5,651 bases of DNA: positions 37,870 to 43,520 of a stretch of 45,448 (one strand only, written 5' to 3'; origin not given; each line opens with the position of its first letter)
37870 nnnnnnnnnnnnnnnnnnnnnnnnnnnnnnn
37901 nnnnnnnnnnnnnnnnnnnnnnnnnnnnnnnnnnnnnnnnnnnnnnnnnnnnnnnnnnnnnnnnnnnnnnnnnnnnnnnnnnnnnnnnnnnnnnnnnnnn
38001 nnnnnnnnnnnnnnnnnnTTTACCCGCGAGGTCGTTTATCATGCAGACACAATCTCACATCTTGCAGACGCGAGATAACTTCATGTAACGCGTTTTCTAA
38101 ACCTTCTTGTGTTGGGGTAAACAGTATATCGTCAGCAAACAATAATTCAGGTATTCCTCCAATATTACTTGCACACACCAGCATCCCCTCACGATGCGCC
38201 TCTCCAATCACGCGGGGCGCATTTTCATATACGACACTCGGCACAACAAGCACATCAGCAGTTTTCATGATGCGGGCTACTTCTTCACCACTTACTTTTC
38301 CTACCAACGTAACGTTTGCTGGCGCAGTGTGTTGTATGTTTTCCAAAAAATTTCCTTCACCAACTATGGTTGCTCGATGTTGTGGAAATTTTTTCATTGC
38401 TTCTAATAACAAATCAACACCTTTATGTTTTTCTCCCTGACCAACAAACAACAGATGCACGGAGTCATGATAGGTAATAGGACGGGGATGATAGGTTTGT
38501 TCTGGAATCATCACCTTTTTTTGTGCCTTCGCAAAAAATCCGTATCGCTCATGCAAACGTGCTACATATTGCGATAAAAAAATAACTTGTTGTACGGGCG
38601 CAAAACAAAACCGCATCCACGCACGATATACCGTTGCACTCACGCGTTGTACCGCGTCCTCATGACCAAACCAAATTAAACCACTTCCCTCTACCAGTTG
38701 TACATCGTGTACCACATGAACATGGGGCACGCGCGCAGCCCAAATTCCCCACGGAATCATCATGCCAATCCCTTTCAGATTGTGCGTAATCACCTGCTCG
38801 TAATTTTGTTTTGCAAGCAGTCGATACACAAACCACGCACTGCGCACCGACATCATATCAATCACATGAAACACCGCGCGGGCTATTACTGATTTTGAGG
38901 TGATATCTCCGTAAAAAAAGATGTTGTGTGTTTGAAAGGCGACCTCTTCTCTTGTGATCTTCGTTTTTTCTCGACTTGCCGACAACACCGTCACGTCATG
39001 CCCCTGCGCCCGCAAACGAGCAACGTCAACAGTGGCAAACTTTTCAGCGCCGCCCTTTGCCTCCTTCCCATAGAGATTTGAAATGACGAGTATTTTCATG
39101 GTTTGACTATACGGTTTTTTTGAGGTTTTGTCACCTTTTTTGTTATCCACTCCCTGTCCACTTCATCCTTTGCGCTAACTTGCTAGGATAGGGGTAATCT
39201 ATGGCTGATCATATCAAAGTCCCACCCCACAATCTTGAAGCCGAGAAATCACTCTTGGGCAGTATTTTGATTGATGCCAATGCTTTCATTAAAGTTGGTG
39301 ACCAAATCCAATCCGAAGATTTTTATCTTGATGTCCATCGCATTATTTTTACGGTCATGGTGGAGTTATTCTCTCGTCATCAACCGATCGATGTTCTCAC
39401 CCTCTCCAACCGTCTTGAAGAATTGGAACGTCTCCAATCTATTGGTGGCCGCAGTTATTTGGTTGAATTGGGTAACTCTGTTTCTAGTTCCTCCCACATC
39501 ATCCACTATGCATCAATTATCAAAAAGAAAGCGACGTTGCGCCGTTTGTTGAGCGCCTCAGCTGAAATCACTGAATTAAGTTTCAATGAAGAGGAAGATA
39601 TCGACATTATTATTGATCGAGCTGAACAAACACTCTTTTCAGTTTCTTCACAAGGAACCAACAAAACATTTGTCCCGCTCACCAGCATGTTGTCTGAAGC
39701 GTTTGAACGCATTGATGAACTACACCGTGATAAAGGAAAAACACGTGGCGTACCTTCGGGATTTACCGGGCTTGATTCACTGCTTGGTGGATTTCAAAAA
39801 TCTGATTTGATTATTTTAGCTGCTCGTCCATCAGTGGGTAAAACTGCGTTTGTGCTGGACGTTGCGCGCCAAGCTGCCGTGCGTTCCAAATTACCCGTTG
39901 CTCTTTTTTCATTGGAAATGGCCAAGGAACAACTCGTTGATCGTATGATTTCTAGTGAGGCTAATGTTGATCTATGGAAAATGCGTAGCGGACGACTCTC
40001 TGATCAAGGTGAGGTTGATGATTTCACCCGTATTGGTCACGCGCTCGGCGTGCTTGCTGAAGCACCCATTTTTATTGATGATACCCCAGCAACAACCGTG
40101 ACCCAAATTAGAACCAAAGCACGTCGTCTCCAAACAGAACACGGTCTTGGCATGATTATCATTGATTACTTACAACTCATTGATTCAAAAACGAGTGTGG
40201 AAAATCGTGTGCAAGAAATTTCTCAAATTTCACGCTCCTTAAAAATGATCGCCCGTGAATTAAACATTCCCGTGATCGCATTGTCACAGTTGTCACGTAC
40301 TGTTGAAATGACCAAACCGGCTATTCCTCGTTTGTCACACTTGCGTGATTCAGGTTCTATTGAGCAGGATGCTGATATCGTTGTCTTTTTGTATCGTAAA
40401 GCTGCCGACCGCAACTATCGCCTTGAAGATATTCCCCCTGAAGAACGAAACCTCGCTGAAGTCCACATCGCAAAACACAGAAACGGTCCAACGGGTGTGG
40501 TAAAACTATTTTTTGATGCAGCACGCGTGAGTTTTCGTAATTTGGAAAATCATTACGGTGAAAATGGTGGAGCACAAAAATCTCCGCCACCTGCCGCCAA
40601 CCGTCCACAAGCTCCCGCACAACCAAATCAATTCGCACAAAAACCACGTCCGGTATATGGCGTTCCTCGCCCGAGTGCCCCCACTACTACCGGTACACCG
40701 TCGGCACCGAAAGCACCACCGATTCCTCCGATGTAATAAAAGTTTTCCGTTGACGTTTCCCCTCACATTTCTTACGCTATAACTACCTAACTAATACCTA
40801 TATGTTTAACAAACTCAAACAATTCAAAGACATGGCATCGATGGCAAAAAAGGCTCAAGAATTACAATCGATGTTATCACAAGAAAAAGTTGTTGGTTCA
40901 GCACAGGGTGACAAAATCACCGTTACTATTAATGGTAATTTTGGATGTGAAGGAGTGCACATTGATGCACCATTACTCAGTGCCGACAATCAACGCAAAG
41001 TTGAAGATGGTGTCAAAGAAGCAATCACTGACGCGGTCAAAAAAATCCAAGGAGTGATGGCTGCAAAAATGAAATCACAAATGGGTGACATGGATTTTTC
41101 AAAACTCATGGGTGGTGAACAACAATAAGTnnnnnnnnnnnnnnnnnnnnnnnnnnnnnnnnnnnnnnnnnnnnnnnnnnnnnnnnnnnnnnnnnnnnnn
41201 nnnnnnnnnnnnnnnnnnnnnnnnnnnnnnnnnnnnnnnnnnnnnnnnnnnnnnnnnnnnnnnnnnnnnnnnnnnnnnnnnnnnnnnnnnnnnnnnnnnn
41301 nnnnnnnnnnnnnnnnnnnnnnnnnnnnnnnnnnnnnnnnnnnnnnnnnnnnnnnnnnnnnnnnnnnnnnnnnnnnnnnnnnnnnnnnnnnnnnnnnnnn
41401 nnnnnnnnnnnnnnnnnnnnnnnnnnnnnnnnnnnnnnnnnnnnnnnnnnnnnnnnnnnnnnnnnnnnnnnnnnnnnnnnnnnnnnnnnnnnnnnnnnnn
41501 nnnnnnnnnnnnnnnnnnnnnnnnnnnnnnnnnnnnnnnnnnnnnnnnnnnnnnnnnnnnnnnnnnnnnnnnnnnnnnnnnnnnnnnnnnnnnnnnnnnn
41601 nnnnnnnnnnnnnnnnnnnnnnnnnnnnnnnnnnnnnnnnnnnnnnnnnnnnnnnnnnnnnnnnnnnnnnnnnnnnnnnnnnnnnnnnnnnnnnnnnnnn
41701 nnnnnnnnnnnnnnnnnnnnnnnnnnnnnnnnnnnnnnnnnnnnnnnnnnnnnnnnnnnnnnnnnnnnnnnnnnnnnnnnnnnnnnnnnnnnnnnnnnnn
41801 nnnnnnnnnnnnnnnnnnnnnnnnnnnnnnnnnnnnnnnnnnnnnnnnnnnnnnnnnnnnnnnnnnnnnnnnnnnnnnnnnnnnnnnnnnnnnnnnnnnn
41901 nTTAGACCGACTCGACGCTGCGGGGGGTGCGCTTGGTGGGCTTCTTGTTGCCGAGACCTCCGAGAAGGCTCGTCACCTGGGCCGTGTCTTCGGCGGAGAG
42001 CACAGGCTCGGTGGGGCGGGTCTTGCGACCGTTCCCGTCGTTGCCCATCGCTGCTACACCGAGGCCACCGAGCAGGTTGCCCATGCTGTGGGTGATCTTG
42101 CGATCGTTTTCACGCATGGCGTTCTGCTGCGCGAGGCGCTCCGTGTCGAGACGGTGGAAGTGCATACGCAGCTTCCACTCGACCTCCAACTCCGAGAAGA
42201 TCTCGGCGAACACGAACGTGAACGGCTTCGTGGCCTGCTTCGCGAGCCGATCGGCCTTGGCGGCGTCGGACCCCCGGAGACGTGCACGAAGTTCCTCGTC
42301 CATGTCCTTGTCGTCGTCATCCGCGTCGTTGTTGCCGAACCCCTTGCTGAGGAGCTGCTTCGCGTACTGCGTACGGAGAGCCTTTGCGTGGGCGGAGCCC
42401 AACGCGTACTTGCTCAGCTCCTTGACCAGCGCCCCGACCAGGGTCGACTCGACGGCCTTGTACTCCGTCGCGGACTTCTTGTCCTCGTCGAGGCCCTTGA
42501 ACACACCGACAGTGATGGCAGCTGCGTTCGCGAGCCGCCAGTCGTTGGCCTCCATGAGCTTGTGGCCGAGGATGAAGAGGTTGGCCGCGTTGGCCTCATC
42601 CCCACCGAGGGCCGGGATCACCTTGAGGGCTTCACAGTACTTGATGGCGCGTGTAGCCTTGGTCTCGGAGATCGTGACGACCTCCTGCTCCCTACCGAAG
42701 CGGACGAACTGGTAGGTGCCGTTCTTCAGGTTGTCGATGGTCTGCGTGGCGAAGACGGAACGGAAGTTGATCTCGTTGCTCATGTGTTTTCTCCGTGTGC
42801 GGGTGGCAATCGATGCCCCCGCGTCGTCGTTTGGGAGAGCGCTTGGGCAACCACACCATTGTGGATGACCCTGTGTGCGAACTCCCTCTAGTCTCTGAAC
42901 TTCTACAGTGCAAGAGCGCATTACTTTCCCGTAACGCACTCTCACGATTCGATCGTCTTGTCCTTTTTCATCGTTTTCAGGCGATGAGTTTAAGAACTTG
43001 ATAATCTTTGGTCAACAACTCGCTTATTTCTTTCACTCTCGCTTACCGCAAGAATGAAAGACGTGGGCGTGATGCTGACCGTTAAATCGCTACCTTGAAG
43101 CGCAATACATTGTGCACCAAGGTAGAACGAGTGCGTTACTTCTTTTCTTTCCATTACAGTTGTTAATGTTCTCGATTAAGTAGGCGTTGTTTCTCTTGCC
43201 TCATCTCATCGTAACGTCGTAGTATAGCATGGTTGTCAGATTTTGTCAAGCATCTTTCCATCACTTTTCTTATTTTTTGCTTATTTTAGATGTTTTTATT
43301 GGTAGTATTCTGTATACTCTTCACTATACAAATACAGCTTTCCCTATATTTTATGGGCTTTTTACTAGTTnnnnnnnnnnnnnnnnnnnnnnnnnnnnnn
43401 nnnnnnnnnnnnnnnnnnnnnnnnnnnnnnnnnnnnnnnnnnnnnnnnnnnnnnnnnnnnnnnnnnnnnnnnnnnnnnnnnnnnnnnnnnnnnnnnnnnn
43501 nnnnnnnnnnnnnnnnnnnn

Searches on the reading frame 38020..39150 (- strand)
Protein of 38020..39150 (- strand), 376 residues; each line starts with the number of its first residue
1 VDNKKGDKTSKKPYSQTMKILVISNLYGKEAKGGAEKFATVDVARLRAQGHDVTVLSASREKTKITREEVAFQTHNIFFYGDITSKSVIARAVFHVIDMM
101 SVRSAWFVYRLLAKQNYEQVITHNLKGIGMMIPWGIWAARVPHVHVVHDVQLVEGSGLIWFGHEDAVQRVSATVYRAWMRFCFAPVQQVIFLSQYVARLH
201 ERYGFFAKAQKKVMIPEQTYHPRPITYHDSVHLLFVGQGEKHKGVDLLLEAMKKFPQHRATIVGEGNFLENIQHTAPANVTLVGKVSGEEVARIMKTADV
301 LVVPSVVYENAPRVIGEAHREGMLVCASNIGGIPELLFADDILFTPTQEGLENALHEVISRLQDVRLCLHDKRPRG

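Call 40: search_protein_families(library=pfam, proteins=[window:38020-39150:-], max_evalue=0.0001)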
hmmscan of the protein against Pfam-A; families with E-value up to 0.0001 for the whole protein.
window:38020-39150:- (376 aa): 4 families
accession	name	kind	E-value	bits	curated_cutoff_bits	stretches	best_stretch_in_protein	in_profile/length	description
PF00534.26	Glycos_transf_1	-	8.3e-19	68.2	26.4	1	227-359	12-156/172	Glycosyl transferases group 1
PF13692.12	Glyco_trans_1_4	-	1.7e-18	67.7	27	1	232-359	3-140/142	Glycosyl transferases group 1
PF13439.12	Glyco_transf_4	-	2.6e-13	50.8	28.5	1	33-205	2-154/170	Glycosyltransferase Family 4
PF13579.12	Glyco_trans_4_4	-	2e-10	41.7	29.7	1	33-211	1-151/158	Glycosyl transferase 4-like domain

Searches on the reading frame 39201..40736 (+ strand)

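Call 75: search_protein_families(library=phrogs, proteins=[window:39201-40736:+], max_evalue=0.001)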
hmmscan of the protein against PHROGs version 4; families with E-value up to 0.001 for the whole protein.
window:39201-40736:+ (511 aa): 9 families
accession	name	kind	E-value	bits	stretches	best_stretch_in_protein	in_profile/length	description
phrog_19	-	DNA, RNA and nucleotide metabolism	6.6e-121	406.1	1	6-459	155-589/621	DnaB-like replicative helicase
phrog_243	-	DNA, RNA and nucleotide metabolism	9.5e-49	166.8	1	170-449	6-269/273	DnaB-like replicative helicase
phrog_239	-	DNA, RNA and nucleotide metabolism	2.9e-41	143.3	1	156-464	314-611/801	DNA primase/helicase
phrog_11530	-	unknown function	9.9e-38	130.8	1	288-439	4-149/184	-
phrog_5482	-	unknown function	2.2e-11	44.1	1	176-447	22-298/341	-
phrog_19347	-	unknown function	5.8e-11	43.6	1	381-401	1-21/79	-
phrog_23150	-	unknown function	1.7e-10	41.8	1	15-222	12-215/217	-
phrog_20000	-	unknown function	1.2e-09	39.3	1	8-88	25-105/132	-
phrog_97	-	other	1.9e-05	25.1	1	178-226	44-98/506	UvsX-like recombinase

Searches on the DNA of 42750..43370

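Call 79: search_rna_families(source=window, start=42750, end=43370, threshold=evalue, max_evalue=1)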
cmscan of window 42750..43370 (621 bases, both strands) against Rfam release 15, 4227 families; matches with E-value up to 1: 0.
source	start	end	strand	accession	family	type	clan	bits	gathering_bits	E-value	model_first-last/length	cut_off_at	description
